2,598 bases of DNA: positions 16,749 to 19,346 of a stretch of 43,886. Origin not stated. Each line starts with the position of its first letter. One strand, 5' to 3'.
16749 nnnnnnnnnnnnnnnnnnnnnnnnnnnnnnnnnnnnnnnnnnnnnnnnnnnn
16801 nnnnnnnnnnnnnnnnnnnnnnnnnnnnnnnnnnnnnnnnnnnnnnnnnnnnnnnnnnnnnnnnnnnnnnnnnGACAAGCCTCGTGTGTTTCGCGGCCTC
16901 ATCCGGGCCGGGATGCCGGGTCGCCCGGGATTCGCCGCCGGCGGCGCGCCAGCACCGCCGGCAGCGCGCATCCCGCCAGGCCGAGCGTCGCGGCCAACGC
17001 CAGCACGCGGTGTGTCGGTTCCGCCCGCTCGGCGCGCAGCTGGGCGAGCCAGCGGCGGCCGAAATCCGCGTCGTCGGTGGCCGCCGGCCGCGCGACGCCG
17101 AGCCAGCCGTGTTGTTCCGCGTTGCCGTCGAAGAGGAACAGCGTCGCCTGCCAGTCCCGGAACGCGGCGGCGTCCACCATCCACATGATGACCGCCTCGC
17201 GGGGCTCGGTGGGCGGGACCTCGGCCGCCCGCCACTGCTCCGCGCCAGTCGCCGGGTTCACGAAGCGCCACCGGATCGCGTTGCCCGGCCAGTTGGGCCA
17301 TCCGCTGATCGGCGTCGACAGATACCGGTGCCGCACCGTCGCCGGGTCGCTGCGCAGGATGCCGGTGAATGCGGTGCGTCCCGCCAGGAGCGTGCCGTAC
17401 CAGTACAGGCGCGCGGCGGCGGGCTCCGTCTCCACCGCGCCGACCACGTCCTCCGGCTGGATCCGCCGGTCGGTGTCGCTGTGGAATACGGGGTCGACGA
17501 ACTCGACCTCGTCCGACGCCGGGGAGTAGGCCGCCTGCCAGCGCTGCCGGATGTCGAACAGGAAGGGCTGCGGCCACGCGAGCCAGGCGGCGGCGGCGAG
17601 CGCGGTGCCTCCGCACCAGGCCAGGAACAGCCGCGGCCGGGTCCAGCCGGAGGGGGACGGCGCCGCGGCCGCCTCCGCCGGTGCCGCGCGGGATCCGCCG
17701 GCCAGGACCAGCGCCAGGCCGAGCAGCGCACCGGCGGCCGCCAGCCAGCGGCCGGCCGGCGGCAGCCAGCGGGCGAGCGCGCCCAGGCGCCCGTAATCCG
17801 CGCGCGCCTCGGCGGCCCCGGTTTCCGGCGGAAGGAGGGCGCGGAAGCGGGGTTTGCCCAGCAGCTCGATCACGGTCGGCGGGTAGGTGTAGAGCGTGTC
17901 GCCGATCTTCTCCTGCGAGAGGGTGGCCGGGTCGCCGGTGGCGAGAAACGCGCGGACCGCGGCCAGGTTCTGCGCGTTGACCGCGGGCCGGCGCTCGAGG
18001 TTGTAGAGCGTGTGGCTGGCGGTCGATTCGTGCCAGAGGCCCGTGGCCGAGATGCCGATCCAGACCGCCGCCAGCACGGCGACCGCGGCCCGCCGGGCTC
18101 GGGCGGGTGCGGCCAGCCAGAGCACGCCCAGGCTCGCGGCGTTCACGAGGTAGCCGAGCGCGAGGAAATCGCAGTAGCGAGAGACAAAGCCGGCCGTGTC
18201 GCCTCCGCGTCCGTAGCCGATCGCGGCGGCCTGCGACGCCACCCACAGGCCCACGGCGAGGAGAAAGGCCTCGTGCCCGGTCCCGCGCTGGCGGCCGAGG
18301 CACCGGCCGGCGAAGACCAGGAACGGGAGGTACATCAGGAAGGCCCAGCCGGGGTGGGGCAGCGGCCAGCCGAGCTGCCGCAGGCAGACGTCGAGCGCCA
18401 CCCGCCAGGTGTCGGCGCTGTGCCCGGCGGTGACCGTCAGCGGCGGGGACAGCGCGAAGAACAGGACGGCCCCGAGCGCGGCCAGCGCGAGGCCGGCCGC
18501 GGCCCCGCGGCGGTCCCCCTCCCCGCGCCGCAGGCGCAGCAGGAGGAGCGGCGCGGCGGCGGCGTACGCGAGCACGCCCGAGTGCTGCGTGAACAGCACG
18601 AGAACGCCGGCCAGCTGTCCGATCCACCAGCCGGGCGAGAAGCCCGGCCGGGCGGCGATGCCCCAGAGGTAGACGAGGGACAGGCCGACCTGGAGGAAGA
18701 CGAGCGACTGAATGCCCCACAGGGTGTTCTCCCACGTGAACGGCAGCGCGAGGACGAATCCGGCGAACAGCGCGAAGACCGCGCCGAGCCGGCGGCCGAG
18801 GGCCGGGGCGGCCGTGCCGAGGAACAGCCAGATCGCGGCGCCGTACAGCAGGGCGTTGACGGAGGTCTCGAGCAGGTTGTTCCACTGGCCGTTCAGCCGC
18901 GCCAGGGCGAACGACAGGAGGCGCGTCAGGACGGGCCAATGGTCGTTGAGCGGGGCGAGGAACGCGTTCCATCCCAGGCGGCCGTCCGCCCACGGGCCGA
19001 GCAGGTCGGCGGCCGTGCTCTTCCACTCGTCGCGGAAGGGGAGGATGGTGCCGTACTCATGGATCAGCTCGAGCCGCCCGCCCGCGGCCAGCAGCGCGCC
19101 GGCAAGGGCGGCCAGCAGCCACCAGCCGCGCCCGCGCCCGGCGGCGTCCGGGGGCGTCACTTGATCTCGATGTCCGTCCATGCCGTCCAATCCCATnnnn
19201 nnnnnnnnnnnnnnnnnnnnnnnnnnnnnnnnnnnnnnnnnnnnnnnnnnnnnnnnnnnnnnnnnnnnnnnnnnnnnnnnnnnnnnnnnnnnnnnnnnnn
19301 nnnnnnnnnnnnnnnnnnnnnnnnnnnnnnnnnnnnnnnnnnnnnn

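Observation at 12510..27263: Six consecutive polytopic GT-C-like membrane proteins plus a single polyprenyl-phosphate GT2, with a seventh GT-C gene at 42767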

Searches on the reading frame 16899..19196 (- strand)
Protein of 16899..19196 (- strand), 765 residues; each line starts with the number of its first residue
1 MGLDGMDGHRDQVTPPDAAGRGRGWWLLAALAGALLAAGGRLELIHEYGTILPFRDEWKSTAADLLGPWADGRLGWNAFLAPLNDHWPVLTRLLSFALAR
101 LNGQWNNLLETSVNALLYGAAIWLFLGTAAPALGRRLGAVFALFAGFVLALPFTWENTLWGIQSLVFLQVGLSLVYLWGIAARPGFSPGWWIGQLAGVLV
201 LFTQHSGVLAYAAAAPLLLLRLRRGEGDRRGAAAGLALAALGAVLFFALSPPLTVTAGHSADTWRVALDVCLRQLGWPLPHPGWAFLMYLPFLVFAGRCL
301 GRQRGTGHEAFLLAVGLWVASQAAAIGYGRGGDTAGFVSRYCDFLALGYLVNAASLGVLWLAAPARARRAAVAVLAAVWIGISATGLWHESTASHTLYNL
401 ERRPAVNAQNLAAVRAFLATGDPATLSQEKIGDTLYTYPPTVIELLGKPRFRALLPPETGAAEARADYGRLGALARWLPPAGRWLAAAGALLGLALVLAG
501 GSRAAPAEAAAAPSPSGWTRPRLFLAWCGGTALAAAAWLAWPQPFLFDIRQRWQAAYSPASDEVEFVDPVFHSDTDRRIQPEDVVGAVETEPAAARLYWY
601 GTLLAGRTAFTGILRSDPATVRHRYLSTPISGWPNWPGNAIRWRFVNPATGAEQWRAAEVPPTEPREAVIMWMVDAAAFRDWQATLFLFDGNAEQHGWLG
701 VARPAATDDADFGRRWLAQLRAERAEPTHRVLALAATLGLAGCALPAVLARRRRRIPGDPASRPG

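Call 6: search_protein_families(library=pfam, max_evalue=0.01, proteins=[window:16899-19196:-])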
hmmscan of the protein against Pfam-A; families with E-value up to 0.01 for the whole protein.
window:16899-19196:- (765 aa): 0 families

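Call 7: search_protein_families(library=ncbifam, max_evalue=0.01, proteins=[window:16899-19196:-])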
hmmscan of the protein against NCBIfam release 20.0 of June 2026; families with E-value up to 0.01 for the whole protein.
window:16899-19196:- (765 aa): 0 families

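Call 45: search_protein_representatives(protein=window:16899-19196:-)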
Query: 765 residues. Proteins with E-value up to 0.001 (for the whole library): 1849; up to 1e-10: 1416; up to 1e-30: 497. The best 150 are listed.
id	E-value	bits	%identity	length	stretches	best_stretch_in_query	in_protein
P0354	2.2e-223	760.5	53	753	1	6-750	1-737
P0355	5.4e-203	693.1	51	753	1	10-750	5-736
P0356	1.8e-181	621.9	47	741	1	24-738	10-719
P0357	1.2e-165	569.6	49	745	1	28-743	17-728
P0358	1.6e-158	546.0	43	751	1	23-755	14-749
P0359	5.7e-157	540.9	42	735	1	19-739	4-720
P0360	2.1e-116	406.7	50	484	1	273-744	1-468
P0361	3.8e-88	313.3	43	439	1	315-742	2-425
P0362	3.8e-77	276.9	34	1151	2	24-475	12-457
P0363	2.6e-76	274.1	35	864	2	24-500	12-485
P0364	6.5e-75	269.5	44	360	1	418-760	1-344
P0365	1.9e-71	258.0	33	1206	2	28-458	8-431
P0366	1.3e-70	255.3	36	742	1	24-763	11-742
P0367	1.7e-70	254.9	34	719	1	24-755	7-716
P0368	1.5e-68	248.4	36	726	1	30-745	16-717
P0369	4.7e-68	246.8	36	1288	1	33-734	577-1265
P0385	7.4e-50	186.6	36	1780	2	27-458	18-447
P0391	2.5e-47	178.2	33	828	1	27-457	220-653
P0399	9.8e-46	173.0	31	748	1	31-487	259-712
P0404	4.9e-45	170.7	34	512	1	26-458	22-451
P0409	1.2e-44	169.4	28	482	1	30-489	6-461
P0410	1.2e-44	169.4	34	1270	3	10-476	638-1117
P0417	5.0e-44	167.3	29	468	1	34-457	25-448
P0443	2.9e-41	158.2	32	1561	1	32-461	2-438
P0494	6.9e-39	150.3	28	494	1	29-498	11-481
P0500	1.1e-38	149.6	27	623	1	26-462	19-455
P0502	1.3e-38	149.4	28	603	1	42-457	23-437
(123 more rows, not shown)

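Call 46: search_protein_families(library=pfam, max_evalue=0.01, proteins=[P0362, P0369, P0385, P0391, P0399, P0410, P0443, P0404, P0417])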
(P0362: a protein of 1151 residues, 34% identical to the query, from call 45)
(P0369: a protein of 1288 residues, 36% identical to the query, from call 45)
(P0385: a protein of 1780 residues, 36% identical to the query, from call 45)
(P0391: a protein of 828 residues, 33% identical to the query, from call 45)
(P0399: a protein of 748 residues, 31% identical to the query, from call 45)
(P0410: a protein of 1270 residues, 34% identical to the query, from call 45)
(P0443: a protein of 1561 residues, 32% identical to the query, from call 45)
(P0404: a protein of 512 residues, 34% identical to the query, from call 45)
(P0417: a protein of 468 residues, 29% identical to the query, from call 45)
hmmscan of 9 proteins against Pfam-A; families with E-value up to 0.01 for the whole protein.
P0362 (1151 aa): 0 families

P0369 (1288 aa): 0 families

P0385 (1780 aa): 0 families

P0391 (828 aa): 0 families

P0399 (748 aa): 0 families

P0410 (1270 aa): 0 families

P0443 (1561 aa): 0 families

P0404 (512 aa): 0 families

P0417 (468 aa): 0 families

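Call 48: search_solved_structures(query=A4, max_evalue=10, show_alignments=3)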
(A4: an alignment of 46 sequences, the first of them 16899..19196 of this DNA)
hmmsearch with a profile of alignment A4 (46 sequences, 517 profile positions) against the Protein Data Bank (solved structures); distinct sequences matched with E-value up to 10: 2.
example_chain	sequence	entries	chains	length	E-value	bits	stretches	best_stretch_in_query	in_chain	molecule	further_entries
9vfj_F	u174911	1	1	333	5.5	8.5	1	169-311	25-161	Photosystem I reaction center subunit III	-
9uas_F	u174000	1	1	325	7.6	8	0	169-311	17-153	PsaF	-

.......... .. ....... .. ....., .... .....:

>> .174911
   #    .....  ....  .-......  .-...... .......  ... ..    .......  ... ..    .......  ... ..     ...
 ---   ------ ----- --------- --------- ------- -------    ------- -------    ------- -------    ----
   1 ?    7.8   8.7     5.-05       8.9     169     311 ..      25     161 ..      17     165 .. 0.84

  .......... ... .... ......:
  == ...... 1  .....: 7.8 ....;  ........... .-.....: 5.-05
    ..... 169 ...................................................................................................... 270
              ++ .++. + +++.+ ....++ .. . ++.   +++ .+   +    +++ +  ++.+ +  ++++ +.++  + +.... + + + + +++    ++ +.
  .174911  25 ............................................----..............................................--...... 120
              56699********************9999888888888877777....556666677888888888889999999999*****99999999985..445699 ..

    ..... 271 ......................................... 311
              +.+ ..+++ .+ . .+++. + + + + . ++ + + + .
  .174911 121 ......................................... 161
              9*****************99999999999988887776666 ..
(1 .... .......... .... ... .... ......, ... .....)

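Call 69: list_cluster_members(proteins=[P0404, P0417, P0409, P0385, P0362, P0391, P0443, P0494, P0500, P0502])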
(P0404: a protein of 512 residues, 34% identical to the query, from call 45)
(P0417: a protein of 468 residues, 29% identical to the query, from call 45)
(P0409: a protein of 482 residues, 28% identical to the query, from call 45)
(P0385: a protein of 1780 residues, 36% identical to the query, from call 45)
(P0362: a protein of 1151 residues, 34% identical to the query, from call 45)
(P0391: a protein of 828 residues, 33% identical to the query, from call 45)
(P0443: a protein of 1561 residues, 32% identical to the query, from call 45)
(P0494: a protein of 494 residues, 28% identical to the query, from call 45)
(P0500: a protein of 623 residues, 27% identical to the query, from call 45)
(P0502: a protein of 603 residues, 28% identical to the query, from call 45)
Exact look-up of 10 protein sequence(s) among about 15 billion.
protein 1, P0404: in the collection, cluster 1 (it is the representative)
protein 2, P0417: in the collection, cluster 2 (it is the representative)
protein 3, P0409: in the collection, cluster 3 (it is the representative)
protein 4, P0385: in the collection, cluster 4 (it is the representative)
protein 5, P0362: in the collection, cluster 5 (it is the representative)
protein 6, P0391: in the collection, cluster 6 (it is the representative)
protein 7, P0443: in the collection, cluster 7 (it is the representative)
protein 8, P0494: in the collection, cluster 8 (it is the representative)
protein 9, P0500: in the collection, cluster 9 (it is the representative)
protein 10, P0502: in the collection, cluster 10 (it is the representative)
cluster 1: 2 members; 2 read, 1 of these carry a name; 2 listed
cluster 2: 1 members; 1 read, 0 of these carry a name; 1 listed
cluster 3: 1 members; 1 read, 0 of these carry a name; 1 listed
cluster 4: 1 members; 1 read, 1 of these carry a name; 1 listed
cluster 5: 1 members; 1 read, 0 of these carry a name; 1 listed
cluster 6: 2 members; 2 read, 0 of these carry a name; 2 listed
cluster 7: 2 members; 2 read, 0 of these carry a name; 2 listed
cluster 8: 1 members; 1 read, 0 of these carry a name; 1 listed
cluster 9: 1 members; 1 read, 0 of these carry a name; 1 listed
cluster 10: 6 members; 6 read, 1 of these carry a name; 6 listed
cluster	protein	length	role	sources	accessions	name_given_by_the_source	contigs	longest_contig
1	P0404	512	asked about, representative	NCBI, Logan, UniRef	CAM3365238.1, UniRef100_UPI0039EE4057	hypothetical protein BOSP111201_01285 [Bordetella sputigena] | hypothetical protein n=1 Tax=Bordetella sputigena TaxID=1416810 RepID=UPI0039EE4057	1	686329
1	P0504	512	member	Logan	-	-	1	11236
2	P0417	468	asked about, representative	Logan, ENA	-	-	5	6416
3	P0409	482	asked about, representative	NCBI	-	-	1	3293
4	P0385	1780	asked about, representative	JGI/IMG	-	hypothetical protein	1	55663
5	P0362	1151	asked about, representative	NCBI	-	-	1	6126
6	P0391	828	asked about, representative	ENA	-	-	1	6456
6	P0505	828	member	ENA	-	-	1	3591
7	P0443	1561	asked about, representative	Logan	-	-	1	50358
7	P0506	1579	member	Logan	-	-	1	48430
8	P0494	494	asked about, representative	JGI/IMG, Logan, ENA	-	-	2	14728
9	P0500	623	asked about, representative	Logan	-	-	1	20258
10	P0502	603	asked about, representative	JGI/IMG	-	hypothetical protein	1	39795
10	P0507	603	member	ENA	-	-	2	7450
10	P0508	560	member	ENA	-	-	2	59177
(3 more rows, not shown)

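Call 74: search_protein_families(library=pfam, max_evalue=1, proteins=[window:16899-19196:-])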
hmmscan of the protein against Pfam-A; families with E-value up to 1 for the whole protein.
window:16899-19196:- (765 aa): 0 families

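Call 75: search_protein_families(library=pfam, alignment_id=A4, max_evalue=1)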
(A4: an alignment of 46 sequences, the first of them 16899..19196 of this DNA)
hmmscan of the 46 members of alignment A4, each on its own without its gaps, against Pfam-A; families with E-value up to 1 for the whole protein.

A. member 1, window:16899-19196:- (765 aa): 0 families

B. families by the number of members that match (of 46 scanned): 19 families
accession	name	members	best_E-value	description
PF13962.11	PGG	1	0.0043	Domain of unknown function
PF16357.10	PepSY_TM_like_2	1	0.0049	Putative PepSY_TM-like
PF22285.2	DUF6962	1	0.021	Family of unknown function (DUF6962)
PF15971.10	Mannosyl_trans4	1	0.022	DolP-mannose mannosyltransferase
PF05814.16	Ac76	1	0.024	Orf76 (Ac76)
PF10318.15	7TM_GPCR_Srh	1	0.093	Serpentine type 7TM GPCR chemoreceptor Srh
PF01831.24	Peptidase_C16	1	0.11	Peptidase C16 family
PF07399.17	Na_H_antiport_3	1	0.12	Putative Na+/H+ antiporter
PF08219.16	TOM13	1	0.13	Outer membrane protein TOM13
PF14896.12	Arabino_trans_C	1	0.23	EmbC C-terminal domain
PF13786.12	DUF4179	1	0.26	Domain of unknown function (DUF4179)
PF04932.20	Wzy_C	1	0.27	O-Antigen ligase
PF24377.1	DUF7533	1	0.45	Family of unknown function (DUF7533)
PF01757.29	Acyl_transf_3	1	0.65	Acyltransferase domain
PF07214.17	DUF1418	1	0.65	Protein of unknown function (DUF1418)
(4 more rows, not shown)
